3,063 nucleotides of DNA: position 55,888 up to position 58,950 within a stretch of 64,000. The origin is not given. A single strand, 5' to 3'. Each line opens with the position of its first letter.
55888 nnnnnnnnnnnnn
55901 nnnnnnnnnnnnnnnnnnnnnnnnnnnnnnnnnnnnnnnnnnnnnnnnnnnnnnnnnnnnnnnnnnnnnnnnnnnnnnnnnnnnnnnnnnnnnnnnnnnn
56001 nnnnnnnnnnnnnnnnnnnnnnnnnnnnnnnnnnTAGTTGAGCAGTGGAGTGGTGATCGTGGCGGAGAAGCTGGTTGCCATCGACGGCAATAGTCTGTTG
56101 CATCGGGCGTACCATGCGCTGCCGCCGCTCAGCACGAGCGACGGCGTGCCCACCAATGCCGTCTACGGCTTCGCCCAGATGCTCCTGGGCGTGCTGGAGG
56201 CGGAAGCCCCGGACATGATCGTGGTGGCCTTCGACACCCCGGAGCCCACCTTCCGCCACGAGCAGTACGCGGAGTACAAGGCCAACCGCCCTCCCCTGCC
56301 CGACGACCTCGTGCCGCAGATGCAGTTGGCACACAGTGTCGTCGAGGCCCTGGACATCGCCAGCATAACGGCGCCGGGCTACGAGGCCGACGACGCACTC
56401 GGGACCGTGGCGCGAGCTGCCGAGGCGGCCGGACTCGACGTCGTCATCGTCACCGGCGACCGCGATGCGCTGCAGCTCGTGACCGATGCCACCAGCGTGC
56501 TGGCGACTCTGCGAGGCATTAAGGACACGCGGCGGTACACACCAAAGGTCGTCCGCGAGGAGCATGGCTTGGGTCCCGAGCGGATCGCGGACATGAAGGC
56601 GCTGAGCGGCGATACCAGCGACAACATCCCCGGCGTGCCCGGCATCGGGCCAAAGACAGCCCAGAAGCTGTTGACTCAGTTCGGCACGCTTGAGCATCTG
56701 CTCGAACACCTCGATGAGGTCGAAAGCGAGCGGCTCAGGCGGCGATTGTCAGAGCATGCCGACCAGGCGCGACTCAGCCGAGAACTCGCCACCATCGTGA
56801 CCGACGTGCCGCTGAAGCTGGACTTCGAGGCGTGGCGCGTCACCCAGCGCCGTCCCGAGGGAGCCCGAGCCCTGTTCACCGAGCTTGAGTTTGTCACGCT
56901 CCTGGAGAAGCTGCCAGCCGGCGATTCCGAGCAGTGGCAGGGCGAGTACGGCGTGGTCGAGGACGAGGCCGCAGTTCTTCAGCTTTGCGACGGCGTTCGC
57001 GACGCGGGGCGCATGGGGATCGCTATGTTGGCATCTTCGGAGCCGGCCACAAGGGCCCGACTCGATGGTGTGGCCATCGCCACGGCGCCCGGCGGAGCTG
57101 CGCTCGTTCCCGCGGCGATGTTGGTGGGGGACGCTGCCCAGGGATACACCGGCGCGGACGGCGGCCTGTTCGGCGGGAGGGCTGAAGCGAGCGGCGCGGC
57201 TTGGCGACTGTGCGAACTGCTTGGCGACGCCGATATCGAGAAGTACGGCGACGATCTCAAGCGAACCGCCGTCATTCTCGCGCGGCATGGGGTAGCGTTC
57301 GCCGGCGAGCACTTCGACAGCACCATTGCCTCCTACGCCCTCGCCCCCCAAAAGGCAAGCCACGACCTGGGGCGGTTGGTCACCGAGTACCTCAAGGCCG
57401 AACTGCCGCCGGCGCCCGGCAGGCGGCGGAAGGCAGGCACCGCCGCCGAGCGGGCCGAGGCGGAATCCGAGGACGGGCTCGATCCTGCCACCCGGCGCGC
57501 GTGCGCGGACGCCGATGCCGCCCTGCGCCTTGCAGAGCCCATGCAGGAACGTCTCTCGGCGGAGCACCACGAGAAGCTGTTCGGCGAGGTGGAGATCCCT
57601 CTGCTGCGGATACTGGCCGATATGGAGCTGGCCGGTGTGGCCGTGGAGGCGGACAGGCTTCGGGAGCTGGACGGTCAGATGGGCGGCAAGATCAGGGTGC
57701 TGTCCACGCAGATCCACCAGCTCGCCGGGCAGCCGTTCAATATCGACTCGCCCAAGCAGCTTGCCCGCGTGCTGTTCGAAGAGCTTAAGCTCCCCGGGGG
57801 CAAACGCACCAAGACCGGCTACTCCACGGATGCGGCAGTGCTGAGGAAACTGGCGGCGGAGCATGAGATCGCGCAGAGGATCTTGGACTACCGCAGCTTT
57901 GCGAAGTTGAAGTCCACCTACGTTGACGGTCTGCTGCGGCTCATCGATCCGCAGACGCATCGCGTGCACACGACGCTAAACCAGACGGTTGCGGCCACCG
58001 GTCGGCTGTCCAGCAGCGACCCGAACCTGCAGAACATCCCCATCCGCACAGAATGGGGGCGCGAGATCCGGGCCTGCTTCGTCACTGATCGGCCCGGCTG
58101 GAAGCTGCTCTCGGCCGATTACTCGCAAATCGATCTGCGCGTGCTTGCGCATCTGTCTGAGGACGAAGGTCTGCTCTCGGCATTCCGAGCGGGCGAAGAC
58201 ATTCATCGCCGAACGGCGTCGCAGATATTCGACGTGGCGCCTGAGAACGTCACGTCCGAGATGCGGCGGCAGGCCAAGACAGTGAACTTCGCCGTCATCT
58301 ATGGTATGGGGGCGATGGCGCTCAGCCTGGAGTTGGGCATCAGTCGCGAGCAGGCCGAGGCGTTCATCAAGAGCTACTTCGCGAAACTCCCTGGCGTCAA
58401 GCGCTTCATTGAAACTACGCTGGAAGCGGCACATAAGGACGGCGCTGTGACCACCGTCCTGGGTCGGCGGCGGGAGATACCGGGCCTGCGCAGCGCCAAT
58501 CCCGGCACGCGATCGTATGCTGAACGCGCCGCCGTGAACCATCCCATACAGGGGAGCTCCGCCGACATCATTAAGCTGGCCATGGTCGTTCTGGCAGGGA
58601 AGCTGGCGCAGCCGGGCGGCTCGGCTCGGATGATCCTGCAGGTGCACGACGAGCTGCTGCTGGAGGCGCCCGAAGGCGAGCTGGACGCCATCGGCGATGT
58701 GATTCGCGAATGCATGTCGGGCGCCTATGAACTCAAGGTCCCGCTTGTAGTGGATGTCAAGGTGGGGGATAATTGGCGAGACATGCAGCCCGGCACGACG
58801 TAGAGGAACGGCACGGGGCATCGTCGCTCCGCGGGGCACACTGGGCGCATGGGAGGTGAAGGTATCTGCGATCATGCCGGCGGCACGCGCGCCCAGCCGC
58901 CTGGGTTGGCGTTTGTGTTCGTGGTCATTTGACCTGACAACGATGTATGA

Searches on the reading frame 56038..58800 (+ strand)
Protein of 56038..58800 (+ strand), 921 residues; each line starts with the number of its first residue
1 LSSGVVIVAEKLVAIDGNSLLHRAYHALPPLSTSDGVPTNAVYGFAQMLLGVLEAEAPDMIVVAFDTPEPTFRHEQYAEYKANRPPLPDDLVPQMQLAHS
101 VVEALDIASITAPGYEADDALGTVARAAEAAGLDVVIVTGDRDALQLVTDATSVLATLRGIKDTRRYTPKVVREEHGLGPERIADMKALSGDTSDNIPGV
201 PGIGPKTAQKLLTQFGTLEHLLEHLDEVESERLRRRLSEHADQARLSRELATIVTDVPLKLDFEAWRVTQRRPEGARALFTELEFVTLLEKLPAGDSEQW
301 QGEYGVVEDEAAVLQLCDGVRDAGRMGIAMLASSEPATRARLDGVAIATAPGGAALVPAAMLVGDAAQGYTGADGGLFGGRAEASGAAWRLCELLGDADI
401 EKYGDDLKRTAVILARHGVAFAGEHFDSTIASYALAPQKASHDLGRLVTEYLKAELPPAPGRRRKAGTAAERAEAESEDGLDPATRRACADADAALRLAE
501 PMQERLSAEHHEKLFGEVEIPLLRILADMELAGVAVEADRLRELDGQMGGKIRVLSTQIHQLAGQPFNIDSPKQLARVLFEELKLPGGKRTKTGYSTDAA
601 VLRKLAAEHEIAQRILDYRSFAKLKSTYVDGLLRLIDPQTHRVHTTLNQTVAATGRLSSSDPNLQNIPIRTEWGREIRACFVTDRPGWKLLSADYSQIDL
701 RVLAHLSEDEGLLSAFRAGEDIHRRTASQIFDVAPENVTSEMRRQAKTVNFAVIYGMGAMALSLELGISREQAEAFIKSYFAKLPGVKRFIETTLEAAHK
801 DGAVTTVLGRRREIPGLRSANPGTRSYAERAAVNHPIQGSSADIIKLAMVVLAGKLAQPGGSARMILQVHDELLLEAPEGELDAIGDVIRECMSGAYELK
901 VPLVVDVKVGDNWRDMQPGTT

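Call 56: search_protein_families(library=pfam, proteins=[window:56038-58800:+], max_evalue=0.00001)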
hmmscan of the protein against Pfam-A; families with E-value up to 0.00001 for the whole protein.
window:56038-58800:+ (921 aa): 4 families
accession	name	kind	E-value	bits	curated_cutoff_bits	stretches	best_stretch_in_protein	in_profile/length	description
PF00476.26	DNA_pol_A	-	4.3e-159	529.9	34.3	1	539-914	2-380/381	DNA polymerase family A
PF02739.22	5_3_exonuc_N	-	3e-57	193.3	34.3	1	11-176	1-163/164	5'-3' exonuclease, N-terminal resolvase-like domain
PF01367.25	5_3_exonuc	-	1.9e-35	121.7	40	1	179-271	2-94/97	5'-3' exonuclease, C-terminal SAM fold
PF22619.2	DNA_polI_exo1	-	1.2e-10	41.8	27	1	390-452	39-101/140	DNA polymerase I, ribonuclease H-like domain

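Call 57: find_homologous_proteins(query=window:56038-58800:+, max_evalue=1e-50)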
Query window:56038-58800:+ (921 aa): 7813 proteins with E <= 1e-50 among 8000 candidates; the best 120 are listed.
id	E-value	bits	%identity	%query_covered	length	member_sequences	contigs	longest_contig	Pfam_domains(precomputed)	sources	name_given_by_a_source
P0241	0.0e+0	1953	97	99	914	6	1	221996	PF01367.26,PF02739.23,PF22619.3,PF00476.27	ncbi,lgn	-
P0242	0.0e+0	1510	75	99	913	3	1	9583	PF01367.26,PF02739.23,PF22619.3,PF00476.27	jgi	-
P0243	0.0e+0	1391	75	92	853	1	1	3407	PF01367.26,PF02739.23,PF22619.3,PF00476.27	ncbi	ncbi:MAG: DNA polymerase I, partial [Armatimonadota bacterium]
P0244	0.0e+0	1198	62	99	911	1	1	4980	PF01367.26,PF02739.23,PF22619.3,PF00476.27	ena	-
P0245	0.0e+0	1168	60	99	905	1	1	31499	PF01612.27,PF01367.26,PF02739.23,PF22619.3,PF00476.27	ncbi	ncbi:MAG: DNA polymerase I [Armatimonadota bacterium]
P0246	0.0e+0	1159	60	99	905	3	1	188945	PF01612.27,PF01367.26,PF02739.23,PF22619.3,PF00476.27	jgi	-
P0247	0.0e+0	1124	60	99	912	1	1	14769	PF01612.27,PF01367.26,PF02739.23,PF22619.3,PF00476.27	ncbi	-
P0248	5.6e-280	950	53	98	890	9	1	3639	PF01367.26,PF02739.23,PF22619.3,PF00476.27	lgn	-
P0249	1.3e-278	945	51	99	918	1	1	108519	PF01367.26,PF02739.23,PF22619.3,PF00476.27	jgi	-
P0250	3.3e-272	924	52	99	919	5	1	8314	PF01367.26,PF02739.23,PF22619.3,PF00476.27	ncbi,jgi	-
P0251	3.3e-272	924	51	99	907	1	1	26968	PF01367.26,PF02739.23,PF22619.3,PF00476.27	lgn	-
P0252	1.8e-267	908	51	99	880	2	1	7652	PF01367.26,PF02739.23,PF00476.27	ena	-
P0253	8.3e-265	899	52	99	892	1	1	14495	PF14520.13,PF01367.26,PF02739.23,PF00476.27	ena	-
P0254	3.3e-261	888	51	100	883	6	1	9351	PF01367.26,PF02739.23,PF22619.3,PF00476.27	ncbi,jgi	-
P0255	9.6e-261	886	50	99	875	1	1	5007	PF01367.26,PF02739.23,PF22619.3,PF00476.27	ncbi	-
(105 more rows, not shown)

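Call 59: find_encoding_contigs(protein=P0241, flank=10000, max_places=6)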
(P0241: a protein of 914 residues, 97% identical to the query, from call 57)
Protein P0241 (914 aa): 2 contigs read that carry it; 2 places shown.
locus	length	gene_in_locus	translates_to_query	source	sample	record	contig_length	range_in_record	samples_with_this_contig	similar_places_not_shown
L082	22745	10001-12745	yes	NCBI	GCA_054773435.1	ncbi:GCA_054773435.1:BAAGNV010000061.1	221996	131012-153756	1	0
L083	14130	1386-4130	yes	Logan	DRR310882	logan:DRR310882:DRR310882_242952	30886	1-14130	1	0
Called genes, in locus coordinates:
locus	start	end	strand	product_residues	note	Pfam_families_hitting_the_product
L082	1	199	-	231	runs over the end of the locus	-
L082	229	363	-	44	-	-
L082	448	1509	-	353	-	PF01261:AP_endonuc_2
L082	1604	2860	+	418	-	PF01595:CNNM, PF00571:CBS, PF03471:CorC_HlyC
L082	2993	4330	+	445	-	PF01595:CNNM, PF00571:CBS, PF03471:CorC_HlyC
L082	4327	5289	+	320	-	PF01435:Peptidase_M48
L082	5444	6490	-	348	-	PF01817:CM_2, PF00800:PDT, PF01842:ACT (weak)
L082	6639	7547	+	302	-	PF17848:Zn_ribbon_ACC, PF01039:Carboxyl_trans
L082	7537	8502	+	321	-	PF03255:ACCA, PF01039:Carboxyl_trans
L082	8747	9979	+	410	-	PF00574:CLP_protease (faint), PF01343:Peptidase_S49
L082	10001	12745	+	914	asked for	PF02739:5_3_exonuc_N, PF01367:5_3_exonuc, PF22619:DNA_polI_exo1, PF00476:DNA_pol_A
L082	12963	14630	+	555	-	PF00575:S1, PF23459:S1_RRP5 (faint), PF00575:S1, PF21710:Spt6_S1 (weak)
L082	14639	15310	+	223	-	PF01121:CoaE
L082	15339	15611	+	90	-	-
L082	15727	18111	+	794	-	PF07676:PD40 (faint), PF26549:Tricorn_N, PF26550:Tricorn_2nd (weak)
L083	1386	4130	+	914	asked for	PF02739:5_3_exonuc_N, PF01367:5_3_exonuc, PF22619:DNA_polI_exo1, PF00476:DNA_pol_A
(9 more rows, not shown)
